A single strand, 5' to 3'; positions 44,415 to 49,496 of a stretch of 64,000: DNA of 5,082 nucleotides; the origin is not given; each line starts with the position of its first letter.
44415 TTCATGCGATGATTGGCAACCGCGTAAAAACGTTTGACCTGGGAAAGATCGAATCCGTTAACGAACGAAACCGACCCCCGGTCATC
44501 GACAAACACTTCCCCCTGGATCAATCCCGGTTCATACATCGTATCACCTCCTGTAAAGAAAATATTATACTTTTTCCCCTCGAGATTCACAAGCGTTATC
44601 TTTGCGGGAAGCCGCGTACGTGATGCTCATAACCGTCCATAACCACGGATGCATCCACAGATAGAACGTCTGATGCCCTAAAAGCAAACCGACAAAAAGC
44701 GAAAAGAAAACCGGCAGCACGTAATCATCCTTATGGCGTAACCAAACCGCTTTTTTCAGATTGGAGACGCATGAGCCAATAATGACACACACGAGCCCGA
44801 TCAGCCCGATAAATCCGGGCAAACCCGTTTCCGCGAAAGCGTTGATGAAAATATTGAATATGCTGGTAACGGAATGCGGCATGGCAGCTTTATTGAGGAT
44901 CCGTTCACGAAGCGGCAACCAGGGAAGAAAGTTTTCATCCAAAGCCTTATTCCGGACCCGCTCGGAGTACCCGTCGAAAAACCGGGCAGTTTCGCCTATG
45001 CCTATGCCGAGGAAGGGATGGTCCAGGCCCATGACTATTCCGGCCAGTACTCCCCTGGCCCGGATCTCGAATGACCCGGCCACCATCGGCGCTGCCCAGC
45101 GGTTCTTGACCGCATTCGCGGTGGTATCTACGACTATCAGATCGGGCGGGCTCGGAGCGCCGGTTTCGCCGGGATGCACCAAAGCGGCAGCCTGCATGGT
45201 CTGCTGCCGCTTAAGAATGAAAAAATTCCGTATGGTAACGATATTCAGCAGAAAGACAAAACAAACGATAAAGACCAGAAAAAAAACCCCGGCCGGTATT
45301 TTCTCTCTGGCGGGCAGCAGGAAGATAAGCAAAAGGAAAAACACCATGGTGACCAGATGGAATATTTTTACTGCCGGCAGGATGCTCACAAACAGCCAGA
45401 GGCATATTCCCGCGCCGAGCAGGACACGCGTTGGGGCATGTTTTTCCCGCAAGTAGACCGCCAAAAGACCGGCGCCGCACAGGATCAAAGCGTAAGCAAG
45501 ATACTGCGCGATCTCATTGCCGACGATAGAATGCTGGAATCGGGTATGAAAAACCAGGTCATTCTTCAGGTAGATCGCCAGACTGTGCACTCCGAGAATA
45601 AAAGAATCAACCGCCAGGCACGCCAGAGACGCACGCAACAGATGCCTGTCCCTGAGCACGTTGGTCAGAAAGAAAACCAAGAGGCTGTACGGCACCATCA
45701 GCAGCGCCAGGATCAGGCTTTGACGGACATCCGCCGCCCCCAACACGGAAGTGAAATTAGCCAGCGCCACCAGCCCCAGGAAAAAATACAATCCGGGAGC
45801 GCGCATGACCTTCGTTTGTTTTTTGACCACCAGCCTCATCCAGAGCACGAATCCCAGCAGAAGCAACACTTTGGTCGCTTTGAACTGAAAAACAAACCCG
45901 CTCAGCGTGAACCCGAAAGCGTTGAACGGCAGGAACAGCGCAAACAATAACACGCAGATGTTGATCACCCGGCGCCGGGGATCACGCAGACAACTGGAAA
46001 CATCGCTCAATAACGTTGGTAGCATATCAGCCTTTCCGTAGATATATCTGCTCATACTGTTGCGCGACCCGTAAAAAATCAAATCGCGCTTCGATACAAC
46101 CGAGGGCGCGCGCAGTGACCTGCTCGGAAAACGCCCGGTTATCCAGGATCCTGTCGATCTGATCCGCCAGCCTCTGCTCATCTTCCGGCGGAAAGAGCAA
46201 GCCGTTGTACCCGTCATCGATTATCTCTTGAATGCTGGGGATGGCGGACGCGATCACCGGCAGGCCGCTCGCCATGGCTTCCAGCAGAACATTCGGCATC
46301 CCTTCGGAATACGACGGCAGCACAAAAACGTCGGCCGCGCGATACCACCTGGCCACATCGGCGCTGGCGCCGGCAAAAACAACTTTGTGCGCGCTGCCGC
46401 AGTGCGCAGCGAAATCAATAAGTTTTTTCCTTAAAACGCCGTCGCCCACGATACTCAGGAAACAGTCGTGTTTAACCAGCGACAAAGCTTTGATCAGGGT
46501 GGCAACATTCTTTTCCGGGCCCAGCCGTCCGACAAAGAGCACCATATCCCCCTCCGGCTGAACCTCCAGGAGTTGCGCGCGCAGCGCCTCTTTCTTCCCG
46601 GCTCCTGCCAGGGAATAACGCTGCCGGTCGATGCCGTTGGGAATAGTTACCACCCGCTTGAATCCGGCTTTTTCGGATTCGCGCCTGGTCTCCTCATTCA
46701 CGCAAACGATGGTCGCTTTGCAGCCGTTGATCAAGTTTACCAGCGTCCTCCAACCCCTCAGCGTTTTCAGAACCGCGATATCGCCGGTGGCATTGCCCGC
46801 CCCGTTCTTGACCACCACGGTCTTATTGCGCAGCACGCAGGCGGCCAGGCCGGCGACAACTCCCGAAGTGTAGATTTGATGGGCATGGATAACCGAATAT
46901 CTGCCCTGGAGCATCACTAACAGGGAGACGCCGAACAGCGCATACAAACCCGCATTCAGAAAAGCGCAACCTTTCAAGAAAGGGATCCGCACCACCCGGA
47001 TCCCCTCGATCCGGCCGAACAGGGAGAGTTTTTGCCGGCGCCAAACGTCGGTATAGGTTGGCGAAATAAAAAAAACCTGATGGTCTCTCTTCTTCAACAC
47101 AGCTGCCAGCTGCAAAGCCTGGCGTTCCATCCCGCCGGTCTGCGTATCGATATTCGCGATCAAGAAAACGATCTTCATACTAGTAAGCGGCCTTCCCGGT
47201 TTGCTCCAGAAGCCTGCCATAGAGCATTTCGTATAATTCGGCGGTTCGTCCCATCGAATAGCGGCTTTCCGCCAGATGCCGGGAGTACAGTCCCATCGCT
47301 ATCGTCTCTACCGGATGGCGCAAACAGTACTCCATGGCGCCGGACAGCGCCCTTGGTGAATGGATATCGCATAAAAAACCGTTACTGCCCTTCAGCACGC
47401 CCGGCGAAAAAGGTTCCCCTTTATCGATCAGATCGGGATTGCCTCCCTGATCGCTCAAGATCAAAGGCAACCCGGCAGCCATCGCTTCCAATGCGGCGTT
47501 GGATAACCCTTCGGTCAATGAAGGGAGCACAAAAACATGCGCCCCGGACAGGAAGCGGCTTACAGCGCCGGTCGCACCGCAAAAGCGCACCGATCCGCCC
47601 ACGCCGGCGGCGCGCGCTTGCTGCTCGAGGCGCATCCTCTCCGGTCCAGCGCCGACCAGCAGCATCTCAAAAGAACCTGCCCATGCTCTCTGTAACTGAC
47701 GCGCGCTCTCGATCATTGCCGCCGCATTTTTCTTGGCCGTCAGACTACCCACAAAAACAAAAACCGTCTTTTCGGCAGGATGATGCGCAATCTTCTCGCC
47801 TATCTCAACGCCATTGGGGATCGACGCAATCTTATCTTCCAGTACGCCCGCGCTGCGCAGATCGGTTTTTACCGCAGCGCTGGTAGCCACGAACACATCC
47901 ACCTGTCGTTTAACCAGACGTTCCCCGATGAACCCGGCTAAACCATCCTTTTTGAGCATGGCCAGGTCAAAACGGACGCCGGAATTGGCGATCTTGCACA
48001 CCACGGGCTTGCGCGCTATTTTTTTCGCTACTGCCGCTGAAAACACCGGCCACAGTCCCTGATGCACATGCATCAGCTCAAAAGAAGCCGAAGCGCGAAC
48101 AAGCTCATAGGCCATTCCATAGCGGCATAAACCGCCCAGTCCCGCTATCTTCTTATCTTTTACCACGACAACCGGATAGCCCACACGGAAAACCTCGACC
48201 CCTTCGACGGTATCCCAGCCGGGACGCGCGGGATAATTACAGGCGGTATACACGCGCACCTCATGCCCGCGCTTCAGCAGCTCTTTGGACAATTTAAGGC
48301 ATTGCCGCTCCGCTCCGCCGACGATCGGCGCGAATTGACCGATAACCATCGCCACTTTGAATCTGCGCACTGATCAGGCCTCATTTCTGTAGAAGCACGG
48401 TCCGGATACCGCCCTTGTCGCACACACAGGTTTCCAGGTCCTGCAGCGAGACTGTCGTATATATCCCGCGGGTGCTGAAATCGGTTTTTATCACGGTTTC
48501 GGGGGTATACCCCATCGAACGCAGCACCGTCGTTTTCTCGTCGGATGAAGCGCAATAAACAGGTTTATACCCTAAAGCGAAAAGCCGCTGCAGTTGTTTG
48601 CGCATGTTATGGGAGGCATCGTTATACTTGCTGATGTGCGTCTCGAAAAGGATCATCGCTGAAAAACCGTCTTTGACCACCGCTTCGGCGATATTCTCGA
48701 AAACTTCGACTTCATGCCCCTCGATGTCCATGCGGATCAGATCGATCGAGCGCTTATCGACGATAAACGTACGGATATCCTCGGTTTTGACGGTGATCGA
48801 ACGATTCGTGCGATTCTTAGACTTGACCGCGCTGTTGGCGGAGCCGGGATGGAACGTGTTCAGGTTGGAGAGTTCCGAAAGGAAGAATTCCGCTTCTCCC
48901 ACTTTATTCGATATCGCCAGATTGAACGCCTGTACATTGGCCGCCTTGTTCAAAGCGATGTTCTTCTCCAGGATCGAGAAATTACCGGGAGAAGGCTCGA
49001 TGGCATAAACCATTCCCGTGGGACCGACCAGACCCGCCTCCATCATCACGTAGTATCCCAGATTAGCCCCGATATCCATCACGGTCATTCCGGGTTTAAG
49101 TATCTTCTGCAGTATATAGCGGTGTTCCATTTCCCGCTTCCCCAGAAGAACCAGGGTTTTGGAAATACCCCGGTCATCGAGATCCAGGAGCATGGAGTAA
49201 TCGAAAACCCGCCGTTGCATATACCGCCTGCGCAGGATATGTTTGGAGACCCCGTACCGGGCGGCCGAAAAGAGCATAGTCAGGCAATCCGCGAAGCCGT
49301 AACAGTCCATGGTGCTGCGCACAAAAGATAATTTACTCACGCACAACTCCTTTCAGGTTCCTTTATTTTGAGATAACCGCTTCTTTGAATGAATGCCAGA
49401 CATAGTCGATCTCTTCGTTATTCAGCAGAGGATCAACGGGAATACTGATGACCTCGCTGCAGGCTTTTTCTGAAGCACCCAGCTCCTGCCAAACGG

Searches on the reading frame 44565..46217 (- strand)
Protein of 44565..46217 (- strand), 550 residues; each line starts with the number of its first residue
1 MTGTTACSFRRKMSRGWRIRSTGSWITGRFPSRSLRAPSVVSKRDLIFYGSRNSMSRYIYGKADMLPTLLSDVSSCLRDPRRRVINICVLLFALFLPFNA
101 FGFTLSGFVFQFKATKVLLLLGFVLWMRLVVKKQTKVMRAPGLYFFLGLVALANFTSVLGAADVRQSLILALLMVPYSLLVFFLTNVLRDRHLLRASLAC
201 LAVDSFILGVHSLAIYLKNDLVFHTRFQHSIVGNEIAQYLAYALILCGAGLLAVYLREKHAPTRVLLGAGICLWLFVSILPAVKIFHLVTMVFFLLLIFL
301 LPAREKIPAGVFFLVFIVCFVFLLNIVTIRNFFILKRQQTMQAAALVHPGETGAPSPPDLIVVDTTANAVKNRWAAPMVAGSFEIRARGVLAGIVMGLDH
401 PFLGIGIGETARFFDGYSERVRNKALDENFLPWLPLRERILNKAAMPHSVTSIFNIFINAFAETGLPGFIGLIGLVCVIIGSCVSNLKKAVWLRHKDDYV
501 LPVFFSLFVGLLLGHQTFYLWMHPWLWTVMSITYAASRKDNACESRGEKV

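Call 28: search_protein_families(library=pfam, proteins=[window:44565-46217:-], max_evalue=0.00001)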
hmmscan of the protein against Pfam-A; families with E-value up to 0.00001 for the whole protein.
window:44565-46217:- (550 aa): 1 family
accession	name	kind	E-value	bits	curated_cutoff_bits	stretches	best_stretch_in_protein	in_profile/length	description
PF04932.20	Wzy_C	-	5e-08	33.3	31.7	1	289-473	21-149/149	O-Antigen ligase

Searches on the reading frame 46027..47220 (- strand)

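Call 28: search_protein_families(library=pfam, proteins=[window:46027-47220:-], max_evalue=0.00001)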
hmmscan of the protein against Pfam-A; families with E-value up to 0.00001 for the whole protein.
window:46027-47220:- (397 aa): 6 families
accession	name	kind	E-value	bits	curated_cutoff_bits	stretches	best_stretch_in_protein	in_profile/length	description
PF00534.26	Glycos_transf_1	-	1.6e-41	142.1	26.4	1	222-370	13-167/172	Glycosyl transferases group 1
PF13692.12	Glyco_trans_1_4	-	8.7e-40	136.7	27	1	226-361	3-142/142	Glycosyl transferases group 1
PF13439.12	Glyco_transf_4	-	6.8e-18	65.7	28.5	1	29-201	2-170/170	Glycosyltransferase Family 4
PF13579.12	Glyco_trans_4_4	-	1.1e-13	52.2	29.7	1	29-196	1-158/158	Glycosyl transferase 4-like domain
PF20706.3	GT4-conflict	-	3.9e-06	26.5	26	1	226-365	199-361/385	Family 4 Glycosyltransferase in conflict systems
PF13524.12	Glyco_trans_1_2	-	6.5e-06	26.6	25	0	286-390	37-143/144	Glycosyl transferase-like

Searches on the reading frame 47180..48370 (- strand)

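Call 28: search_protein_families(library=pfam, proteins=[window:47180-48370:-], max_evalue=0.00001)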
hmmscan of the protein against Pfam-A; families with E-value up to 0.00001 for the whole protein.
window:47180-48370:- (396 aa): 5 families
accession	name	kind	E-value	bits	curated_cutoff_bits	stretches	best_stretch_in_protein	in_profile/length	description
PF00534.26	Glycos_transf_1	-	5e-30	104.7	26.4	1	196-353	10-159/172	Glycosyl transferases group 1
PF13692.12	Glyco_trans_1_4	-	2.6e-28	99.5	27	1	202-351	2-141/142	Glycosyl transferases group 1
PF13579.12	Glyco_trans_4_4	-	2.2e-19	70.8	29.7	1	18-187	1-158/158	Glycosyl transferase 4-like domain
PF13439.12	Glyco_transf_4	-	8.1e-18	65.5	28.5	1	17-190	1-168/170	Glycosyltransferase Family 4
PF20706.3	GT4-conflict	-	7.8e-10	38.7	26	1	204-317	200-322/385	Family 4 Glycosyltransferase in conflict systems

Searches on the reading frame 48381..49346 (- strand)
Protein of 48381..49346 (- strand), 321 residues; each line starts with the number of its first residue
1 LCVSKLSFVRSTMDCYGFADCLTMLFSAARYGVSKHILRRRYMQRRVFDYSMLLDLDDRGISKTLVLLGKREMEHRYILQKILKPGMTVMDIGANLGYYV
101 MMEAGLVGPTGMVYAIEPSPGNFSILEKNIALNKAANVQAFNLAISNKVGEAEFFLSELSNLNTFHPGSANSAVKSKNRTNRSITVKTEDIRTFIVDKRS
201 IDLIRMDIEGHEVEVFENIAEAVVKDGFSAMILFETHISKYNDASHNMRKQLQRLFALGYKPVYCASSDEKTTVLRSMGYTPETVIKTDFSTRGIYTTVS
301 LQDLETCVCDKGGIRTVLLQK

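Call 28: search_protein_families(library=pfam, proteins=[window:48381-49346:-], max_evalue=0.00001)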
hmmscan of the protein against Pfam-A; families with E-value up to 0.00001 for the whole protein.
window:48381-49346:- (321 aa): 3 families
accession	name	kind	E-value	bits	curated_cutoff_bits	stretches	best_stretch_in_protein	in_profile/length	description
PF05050.19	Methyltransf_21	-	1.2e-18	68.3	22.7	1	91-260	1-171/173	Methyltransferase FkbM domain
PF05575.17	V_cholerae_RfbT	-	1.5e-07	31.4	27.9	1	79-240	73-232/286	Vibrio cholerae RfbT protein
PF02475.24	TRM5-TYW2_MTfase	-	1.2e-06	29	28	1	66-139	17-89/164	TRM5/TYW2 methyltransferase domain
